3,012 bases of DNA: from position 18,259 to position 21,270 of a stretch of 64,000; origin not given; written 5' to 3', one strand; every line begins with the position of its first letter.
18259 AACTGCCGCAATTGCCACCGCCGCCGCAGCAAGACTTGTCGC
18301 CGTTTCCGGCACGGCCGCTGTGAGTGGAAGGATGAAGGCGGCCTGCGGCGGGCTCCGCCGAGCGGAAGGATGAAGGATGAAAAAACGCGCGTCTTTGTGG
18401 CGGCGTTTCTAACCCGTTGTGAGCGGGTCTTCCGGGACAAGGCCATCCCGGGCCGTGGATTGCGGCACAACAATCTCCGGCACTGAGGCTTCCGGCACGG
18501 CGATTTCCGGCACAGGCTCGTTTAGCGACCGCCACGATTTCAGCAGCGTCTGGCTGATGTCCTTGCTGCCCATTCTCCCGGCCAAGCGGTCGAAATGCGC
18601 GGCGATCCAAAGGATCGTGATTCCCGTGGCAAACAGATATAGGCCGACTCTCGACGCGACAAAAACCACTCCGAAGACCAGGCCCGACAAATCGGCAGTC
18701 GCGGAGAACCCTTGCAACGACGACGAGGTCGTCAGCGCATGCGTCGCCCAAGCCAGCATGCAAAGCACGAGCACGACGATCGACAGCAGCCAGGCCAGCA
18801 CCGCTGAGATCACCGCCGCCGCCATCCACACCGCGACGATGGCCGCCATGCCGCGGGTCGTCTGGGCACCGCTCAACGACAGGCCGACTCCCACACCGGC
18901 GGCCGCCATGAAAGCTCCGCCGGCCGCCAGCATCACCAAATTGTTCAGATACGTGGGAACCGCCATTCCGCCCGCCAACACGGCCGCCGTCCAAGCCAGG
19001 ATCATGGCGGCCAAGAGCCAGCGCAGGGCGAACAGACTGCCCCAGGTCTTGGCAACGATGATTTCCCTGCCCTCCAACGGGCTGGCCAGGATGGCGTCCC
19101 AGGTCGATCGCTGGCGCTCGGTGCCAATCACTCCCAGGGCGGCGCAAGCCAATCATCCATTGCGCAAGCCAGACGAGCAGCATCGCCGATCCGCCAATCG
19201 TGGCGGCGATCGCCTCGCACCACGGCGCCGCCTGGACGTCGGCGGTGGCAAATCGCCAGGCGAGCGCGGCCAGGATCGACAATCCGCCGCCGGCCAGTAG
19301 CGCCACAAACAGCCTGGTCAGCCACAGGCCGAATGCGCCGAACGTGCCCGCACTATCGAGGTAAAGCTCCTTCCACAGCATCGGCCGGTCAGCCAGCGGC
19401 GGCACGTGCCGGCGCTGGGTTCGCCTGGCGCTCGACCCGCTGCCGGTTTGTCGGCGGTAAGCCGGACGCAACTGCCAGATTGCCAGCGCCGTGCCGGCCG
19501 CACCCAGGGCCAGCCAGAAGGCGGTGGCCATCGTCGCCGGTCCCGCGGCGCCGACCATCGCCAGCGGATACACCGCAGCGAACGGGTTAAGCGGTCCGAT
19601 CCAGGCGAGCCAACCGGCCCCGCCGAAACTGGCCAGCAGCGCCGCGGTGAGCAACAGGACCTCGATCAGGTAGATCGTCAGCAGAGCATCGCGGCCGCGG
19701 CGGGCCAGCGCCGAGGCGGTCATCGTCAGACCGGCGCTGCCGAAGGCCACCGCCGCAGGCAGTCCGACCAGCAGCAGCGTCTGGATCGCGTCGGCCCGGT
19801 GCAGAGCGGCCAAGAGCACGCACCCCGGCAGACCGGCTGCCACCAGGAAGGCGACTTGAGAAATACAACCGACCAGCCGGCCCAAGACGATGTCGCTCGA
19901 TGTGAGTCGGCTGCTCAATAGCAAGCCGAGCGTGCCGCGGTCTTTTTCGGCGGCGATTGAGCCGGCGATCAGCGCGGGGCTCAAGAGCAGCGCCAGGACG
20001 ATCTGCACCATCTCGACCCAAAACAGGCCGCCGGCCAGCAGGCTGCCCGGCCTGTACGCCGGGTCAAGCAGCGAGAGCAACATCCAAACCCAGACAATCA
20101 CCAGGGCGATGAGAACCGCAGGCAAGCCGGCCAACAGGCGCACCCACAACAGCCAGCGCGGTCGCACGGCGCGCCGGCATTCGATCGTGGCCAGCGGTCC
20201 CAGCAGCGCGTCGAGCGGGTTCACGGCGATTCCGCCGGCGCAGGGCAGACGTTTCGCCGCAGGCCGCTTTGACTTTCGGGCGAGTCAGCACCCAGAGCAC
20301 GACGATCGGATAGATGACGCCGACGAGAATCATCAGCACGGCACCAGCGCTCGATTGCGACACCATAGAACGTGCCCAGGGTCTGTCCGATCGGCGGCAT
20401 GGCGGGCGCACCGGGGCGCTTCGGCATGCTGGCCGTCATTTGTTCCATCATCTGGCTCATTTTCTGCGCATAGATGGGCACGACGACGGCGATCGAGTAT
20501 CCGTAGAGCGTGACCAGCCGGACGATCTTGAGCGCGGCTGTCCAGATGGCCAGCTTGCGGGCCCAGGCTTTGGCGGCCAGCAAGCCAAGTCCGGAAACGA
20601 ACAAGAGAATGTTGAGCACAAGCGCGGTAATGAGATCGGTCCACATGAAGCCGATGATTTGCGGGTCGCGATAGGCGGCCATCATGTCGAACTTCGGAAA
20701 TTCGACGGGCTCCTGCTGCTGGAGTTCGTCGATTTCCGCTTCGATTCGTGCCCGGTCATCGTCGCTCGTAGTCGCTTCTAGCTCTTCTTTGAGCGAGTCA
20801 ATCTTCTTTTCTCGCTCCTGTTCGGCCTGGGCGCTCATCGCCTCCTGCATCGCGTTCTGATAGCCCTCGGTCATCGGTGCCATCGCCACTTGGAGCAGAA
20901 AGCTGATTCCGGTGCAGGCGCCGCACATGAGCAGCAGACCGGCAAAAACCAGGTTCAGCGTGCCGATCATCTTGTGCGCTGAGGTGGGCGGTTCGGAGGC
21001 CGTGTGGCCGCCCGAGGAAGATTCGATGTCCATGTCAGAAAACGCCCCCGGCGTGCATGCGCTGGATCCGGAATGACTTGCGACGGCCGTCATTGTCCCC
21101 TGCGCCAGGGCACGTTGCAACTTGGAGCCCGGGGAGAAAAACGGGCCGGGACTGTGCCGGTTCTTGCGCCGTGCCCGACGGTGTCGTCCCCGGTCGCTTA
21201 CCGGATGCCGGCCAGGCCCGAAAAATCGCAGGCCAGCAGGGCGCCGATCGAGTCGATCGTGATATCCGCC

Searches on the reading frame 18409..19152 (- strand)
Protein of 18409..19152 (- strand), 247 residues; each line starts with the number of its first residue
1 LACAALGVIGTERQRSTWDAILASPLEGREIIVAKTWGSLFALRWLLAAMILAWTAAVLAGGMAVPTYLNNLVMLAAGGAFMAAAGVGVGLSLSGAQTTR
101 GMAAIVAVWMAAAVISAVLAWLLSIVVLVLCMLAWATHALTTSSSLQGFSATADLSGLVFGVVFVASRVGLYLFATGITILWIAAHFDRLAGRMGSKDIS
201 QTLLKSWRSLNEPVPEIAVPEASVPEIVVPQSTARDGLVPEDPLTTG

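Call 35: search_protein_families(library=pfam, max_evalue=0.05, proteins=[window:18409-19152:-])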
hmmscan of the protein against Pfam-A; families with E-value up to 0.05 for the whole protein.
window:18409-19152:- (247 aa): 2 families
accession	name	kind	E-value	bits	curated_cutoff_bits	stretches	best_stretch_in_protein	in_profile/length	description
PF12679.13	ABC2_membrane_2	-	0.0075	16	27.2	1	3-118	84-201/283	ABC-2 family transporter protein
PF19506.4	DUF6040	-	0.019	14.9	23.4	1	103-150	124-171/233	Family of unknown function (DUF6040)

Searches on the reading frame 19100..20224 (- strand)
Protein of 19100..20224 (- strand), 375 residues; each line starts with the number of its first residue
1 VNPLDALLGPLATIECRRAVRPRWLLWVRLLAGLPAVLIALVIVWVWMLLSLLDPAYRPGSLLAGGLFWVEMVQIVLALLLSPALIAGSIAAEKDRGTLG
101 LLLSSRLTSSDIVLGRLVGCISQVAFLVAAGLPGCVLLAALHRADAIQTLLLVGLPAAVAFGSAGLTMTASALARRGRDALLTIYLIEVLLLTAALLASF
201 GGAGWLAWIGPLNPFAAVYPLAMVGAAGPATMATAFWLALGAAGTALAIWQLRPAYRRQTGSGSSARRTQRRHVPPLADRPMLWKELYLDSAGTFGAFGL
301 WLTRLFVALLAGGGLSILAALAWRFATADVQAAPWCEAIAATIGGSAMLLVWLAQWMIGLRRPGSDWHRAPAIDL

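Call 35: search_protein_families(library=pfam, max_evalue=0.05, proteins=[window:19100-20224:-])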
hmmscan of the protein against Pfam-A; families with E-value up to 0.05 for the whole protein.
window:19100-20224:- (375 aa): 2 families
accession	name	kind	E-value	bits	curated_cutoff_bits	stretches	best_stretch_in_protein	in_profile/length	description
PF12698.13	ABC2_membrane_3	-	0.00043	19.9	31.6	1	76-219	170-312/347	ABC-2 family transporter protein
PF12679.13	ABC2_membrane_2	-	0.0021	17.8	27.2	1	87-192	87-197/283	ABC-2 family transporter protein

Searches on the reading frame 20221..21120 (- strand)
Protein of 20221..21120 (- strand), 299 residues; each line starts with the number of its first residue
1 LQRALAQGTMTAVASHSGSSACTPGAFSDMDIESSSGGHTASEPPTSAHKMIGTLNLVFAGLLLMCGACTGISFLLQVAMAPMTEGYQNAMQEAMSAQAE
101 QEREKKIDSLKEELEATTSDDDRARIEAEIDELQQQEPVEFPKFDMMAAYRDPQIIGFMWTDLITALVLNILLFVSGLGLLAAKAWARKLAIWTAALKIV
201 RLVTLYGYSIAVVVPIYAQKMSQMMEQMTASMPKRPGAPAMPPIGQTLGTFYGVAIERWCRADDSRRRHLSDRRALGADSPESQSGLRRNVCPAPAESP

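Call 35: search_protein_families(library=pfam, max_evalue=0.05, proteins=[window:20221-21120:-])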
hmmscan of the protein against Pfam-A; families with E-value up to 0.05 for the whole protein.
window:20221-21120:- (299 aa): 1 family
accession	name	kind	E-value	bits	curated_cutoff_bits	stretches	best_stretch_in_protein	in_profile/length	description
PF23636.1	DUF7144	-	0.0074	16.9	27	1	165-210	48-94/115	Domain of unknown function (DUF7144)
